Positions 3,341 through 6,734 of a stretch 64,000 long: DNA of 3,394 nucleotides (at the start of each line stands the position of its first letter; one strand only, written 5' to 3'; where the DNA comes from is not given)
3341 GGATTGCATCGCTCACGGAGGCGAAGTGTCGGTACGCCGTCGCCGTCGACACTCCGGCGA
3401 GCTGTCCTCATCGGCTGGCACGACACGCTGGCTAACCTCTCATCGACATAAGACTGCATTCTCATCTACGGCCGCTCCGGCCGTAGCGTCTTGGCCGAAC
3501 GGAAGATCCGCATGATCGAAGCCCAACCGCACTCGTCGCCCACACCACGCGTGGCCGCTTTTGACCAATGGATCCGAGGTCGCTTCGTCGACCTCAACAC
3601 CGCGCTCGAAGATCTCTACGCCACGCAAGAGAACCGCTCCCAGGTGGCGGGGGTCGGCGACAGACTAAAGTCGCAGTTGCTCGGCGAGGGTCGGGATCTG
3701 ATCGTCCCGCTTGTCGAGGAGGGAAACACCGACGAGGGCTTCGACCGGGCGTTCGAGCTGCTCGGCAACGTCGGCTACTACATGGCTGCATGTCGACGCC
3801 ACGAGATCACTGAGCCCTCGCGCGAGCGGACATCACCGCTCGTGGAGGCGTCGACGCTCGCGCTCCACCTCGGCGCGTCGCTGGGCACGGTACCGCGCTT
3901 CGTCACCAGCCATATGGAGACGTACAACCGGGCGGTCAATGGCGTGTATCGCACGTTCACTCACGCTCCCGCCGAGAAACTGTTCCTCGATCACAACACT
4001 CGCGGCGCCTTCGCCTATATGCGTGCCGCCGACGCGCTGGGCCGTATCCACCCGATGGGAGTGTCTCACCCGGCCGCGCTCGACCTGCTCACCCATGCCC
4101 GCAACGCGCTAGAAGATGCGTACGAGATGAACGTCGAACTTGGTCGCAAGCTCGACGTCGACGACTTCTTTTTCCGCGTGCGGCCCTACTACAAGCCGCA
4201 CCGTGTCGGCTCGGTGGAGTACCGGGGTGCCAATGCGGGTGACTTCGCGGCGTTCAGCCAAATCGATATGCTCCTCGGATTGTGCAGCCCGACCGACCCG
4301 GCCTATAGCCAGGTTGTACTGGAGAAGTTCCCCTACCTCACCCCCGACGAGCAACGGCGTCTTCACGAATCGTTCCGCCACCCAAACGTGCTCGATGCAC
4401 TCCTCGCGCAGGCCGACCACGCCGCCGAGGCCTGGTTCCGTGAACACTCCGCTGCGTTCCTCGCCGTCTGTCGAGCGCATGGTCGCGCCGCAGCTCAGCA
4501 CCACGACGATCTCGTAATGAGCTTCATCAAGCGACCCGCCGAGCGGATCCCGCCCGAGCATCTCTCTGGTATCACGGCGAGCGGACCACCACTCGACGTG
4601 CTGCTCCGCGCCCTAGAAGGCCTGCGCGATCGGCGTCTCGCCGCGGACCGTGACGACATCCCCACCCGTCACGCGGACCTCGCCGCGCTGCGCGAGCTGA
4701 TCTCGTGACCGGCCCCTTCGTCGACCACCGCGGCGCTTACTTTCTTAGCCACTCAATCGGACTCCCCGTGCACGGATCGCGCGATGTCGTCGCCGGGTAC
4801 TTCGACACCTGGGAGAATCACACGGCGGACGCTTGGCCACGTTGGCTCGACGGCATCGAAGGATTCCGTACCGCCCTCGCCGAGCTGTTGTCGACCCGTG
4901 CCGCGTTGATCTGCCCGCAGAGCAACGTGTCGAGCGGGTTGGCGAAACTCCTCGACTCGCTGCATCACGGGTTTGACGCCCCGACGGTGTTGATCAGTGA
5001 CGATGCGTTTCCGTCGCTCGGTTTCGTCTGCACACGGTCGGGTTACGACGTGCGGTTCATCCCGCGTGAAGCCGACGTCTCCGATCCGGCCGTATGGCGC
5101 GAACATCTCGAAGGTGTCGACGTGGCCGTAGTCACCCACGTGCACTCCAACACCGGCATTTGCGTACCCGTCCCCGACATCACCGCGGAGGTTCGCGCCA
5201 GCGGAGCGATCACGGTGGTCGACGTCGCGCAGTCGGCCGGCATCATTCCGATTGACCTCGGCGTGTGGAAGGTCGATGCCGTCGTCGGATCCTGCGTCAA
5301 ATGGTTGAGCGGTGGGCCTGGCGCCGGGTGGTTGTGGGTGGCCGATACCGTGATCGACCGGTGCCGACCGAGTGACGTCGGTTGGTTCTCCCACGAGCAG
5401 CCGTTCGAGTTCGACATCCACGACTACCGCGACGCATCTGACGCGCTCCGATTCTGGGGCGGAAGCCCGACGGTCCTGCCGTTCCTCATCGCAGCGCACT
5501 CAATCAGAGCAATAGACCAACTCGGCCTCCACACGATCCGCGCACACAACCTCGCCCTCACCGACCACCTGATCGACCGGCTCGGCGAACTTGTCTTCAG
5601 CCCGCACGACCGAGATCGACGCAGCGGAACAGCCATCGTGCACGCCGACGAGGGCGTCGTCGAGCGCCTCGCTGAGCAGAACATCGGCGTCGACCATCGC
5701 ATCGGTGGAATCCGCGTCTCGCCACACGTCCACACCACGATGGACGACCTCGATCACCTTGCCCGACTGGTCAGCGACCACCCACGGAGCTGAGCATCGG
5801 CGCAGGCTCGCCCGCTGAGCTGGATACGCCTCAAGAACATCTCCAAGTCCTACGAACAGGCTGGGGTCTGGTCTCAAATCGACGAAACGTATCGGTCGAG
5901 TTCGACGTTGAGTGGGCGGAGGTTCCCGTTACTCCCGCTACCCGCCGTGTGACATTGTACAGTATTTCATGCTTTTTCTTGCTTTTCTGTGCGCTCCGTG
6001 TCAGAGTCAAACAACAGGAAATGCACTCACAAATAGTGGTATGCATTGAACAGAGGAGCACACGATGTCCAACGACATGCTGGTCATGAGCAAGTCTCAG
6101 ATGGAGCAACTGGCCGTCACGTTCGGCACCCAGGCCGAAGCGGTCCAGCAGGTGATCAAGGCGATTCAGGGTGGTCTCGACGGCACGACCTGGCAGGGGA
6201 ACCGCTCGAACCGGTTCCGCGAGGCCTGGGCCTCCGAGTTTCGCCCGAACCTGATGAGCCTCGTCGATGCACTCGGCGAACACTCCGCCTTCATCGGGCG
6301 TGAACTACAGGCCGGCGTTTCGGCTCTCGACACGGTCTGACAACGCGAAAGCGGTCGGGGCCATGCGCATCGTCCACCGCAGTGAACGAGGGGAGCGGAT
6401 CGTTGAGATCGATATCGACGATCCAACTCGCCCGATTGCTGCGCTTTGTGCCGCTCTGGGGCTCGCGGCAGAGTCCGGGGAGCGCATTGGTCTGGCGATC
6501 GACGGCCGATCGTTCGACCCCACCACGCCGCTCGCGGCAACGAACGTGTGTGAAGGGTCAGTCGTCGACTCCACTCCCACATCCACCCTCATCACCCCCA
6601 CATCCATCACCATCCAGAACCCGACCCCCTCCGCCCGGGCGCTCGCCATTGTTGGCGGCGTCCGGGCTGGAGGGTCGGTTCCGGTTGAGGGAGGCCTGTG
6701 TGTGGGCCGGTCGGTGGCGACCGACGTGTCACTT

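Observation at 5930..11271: Minimal type VII secretion-like locus: single WXG100 gene plus an FHA-bearing three-ATPase FtsK/SpoIIIE protein, with no other core components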

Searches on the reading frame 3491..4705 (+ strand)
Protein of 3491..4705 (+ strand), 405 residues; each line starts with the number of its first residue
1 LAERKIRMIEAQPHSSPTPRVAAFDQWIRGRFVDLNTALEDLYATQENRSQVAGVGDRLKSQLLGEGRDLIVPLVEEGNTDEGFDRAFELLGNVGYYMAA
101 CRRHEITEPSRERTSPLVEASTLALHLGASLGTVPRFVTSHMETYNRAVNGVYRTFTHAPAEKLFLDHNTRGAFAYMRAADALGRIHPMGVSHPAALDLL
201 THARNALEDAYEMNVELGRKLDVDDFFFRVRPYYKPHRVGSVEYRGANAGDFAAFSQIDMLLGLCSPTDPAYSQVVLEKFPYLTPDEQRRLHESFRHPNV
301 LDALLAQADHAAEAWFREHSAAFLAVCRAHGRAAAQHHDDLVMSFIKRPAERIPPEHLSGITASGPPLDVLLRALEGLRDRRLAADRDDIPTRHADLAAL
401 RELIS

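Call 11: search_protein_families(library=pfam, proteins=[window:3491-4705:+], max_evalue=0.01)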
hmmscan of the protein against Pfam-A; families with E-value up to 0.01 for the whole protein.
window:3491-4705:+ (405 aa): 1 family
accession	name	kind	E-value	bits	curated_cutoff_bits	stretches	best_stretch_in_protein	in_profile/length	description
PF08933.16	PrnB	-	8.9e-158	525.5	27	1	20-403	3-386/387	Monodechloroaminopyrrolnitrin synthase PrnB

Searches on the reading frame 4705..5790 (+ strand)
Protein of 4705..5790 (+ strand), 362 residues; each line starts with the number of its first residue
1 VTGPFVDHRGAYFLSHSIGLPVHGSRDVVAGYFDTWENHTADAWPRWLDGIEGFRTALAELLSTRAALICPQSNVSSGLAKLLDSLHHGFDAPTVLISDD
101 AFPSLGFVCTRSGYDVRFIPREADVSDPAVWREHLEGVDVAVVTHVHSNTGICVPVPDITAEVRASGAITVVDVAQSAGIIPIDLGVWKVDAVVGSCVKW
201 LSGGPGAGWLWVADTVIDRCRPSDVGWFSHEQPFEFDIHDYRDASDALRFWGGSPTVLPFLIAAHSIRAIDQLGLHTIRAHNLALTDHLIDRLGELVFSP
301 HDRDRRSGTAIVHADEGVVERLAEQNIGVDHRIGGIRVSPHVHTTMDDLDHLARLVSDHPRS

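Call 11: search_protein_families(library=pfam, proteins=[window:4705-5790:+], max_evalue=0.01)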
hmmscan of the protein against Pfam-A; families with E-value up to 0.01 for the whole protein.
window:4705-5790:+ (362 aa): 2 families
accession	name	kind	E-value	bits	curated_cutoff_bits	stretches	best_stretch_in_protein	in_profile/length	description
PF00266.25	Aminotran_5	-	1.4e-22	80.7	21.5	1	108-329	108-335/371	Aminotransferase class-V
PF01053.26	Cys_Met_Meta_PP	-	0.0012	18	27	1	58-203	61-202/381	Cys/Met metabolism PLP-dependent enzyme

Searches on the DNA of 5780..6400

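Call 72: search_rna_families(source=window, start=5780, end=6400, threshold=evalue, max_evalue=1)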
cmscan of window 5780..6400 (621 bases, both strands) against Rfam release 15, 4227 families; matches with E-value up to 1: 0.
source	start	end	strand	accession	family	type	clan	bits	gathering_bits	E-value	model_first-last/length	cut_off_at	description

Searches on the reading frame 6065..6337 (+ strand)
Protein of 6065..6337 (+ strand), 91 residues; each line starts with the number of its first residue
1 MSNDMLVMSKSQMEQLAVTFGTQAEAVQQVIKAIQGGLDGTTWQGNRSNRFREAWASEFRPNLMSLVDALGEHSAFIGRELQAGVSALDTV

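Call 11: search_protein_families(library=pfam, proteins=[window:6065-6337:+], max_evalue=0.01)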
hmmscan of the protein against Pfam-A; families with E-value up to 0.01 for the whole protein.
window:6065-6337:+ (91 aa): 1 family
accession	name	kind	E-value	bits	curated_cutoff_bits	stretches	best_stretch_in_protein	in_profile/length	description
PF06013.18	WXG100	-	1.5e-07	32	27.3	1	9-77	5-74/86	Proteins of 100 residues with WXG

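Call 12: search_protein_families(library=ncbifam, proteins=[window:6065-6337:+], max_evalue=0.01)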
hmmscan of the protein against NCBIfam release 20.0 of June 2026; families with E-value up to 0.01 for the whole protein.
window:6065-6337:+ (91 aa): 1 family
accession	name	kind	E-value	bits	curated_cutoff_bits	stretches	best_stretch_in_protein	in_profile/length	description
TIGR03930.1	WXG100_ESAT6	subfamily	3e-07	30.6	44.85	1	8-75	4-72/90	WXG100 family type VII secretion target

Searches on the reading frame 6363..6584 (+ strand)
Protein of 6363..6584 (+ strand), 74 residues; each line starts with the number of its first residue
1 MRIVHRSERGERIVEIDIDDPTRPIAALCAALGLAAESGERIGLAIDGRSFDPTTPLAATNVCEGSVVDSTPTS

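Call 46: search_protein_families(library=pfam, alignment_id=A3, max_evalue=1)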
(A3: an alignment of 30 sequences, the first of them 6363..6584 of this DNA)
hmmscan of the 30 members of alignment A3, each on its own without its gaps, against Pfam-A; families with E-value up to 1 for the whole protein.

A. member 1, window:6363-6584:+ (74 aa): 0 families

B. families by the number of members that match (of 30 scanned): 11 families
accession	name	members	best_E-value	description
PF21965.2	SAMP2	3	1.3e-07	Small archaeal modifier protein 2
PF14451.12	Ub-Mut7C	2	0.019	Mut7-C ubiquitin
PF21403.4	OTU1_UBXL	2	0.19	OTU1, UBXL domain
PF00240.29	ubiquitin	1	0.013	Ubiquitin family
PF08817.16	YukD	1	0.018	WXG100 protein secretion system (Wss), protein YukD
PF11976.14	Rad60-SLD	1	0.06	Ubiquitin-2 like Rad60 SUMO-like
PF02597.26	ThiS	1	0.075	ThiS family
PF06234.18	TmoB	1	0.12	Toluene-4-monooxygenase system protein B (TmoB)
PF03990.20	DUF348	1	0.13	G5-linked-Ubiquitin-like domain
PF03786.19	UxuA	1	0.27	D-mannonate dehydratase (UxuA)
PF18036.7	Ubiquitin_4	1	0.35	Ubiquitin-like domain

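Call 47: search_solved_structures(query=A3, max_evalue=10)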
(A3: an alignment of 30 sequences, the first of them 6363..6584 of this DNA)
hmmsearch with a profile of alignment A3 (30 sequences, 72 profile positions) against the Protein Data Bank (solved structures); distinct sequences matched with E-value up to 10: 21.
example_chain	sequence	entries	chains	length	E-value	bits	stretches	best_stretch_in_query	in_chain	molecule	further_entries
6l0l_A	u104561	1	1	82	0.00024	24.2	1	10-70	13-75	Hydra-1ubq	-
2l32_A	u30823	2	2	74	0.0065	19.6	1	10-55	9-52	Small archaeal modifier protein 2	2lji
4hrs_A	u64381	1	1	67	0.0071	19.5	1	10-55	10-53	Small archaeal modifier protein 2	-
2mlb_A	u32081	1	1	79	0.024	17.8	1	14-68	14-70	redesigned ubiquitin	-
2or0_A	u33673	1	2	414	0.22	14.7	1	25-63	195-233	Hydroxylase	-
2m19_A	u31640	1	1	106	0.29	14.3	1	18-52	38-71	Molybdopterin converting factor subunit 1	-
8bl3_A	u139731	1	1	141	0.51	13.5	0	1-25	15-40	scIg12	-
3po0_A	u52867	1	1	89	0.59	13.4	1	9-39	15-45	Small archaeal modifier protein 1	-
7aor_av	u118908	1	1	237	0.59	13.3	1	41-67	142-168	mS68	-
4hro_A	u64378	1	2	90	0.6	13.3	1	9-39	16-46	Small archaeal modifier protein 1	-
7r2x_A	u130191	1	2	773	0.66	13.2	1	13-53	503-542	Mannuronic acid specific lyase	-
8bl6_A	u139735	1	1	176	1.1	12.5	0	1-25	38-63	dIG14-scdim-EF62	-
3u22_A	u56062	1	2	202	1.2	12.4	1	30-67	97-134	putative HmuY_like heme binding protein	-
7ane_av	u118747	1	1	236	1.2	12.4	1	17-67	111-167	Ubiquitin-like domain-containing protein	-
8bmr_A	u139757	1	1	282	1.2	12.3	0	23-53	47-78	Energy-coupling factor transporter ATP-binding protein EcfA1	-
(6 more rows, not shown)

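Call 52: predict_structure(alignment_id=A3)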
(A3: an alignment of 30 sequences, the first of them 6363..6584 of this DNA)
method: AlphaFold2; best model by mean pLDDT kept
length: 74 residues; sequences in the alignment: 30
mean_pLDDT: 90.8   pTM: 0.78
mean pLDDT of the five models: 90.8, 89.5, 89.3, 89.1, 88.3
residues with pLDDT >= 90: 61; 70-90: 8; 50-70: 5; < 50: 0
segments of 3 or more residues with pLDDT < 50: none
pLDDT, mean of each block of 10 residues (from residue 1): 95 95 94 77 89 94 96 78
secondary structure, 60 per line:
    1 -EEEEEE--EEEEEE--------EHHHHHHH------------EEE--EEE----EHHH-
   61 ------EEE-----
elements in order: E2-7 E10-15 H25-31 E44-46 E49-51 E67-69

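Call 57: fold_search(model_id=the predicted structure, library=pdb)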
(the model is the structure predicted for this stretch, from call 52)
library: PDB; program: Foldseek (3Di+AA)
matches with E <= 10: 1620; with E <= 0.001: 30
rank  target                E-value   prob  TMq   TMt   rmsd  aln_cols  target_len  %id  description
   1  1yiw_A                3.4e-04  1.00  0.66  0.68   3.0        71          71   15  X-ray Crystal Structure of a Chemically Synthesized Ubiquitin (released 2005-06-14)
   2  4pih_A                3.4e-04  1.00  0.62  0.61   3.3        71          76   17  X-ray crystal structure of the K33S mutant of ubiquitin (released 2014-10-29)
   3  3h7p_A                3.6e-04  1.00  0.68  0.67   2.9        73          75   16  Crystal structure of K63-linked di-ubiquitin (released 2009-09-22)
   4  1yj1_A                3.9e-04  1.00  0.65  0.68   3.2        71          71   15  X-ray Crystal Structure of a Chemically Synthesized [D-Gln35]Ubiquitin (released 2005-06-14)
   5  1ndd_C                3.9e-04  1.00  0.65  0.65   3.3        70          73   21  STRUCTURE OF NEDD8 (released 1999-02-23)
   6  3dqv_A                4.1e-04  1.00  0.67  0.64   3.3        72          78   21  Structural Insights into NEDD8 Activation of Cullin-RING Ligases: Conformational Control of Conjugation (released 2008-09-30)
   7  8wzo_B                4.1e-04  1.00  0.63  0.63   3.5        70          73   21  Parkin in complex with phospho NEDD8 (released 2024-09-18)
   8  2fcm_A                4.4e-04  1.00  0.68  0.69   3.0        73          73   15  X-ray Crystal Structure of a Chemically Synthesized [D-Gln35]Ubiquitin with a Cubic Space Group (released 2006-01-31)
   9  1ndd_A                4.7e-04  1.00  0.65  0.65   3.3        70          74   21  STRUCTURE OF NEDD8 (released 1999-02-23)
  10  1zgu_MODEL_1_B        5.0e-04  1.00  0.59  0.58   3.6        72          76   17  Solution structure of the human Mms2-Ubiquitin complex (released 2006-04-04)
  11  2mi8_MODEL_1_A        5.4e-04  1.00  0.68  0.67   3.2        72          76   19  Solution structure of lysine-free (K0) ubiquitin (released 2014-04-02)
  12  1yiw_C                6.1e-04  1.00  0.65  0.65   3.2        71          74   15  X-ray Crystal Structure of a Chemically Synthesized Ubiquitin (released 2005-06-14)
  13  7p99_C                6.1e-04  1.00  0.70  0.66   3.0        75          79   17  Structure of human USPL1 in complex with SUMO2 (released 2022-03-02)
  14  3dbh_J                6.1e-04  1.00  0.66  0.64   3.1        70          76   21  Structural Dissection of a Gating Mechanism Preventing Misactivation of Ubiquitin by NEDD8's E1 (APPBP1-UBA3Arg190Ala- (released 2008-08-12)
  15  5nl4_A                6.5e-04  1.00  0.65  0.67   3.0        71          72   15  Crystal structure of Zn1.3-E16V human ubiquitin (hUb) mutant adduct, from a solution 35 mM zinc acetate/1.3 mM E16V hU (released 2017-04-26)
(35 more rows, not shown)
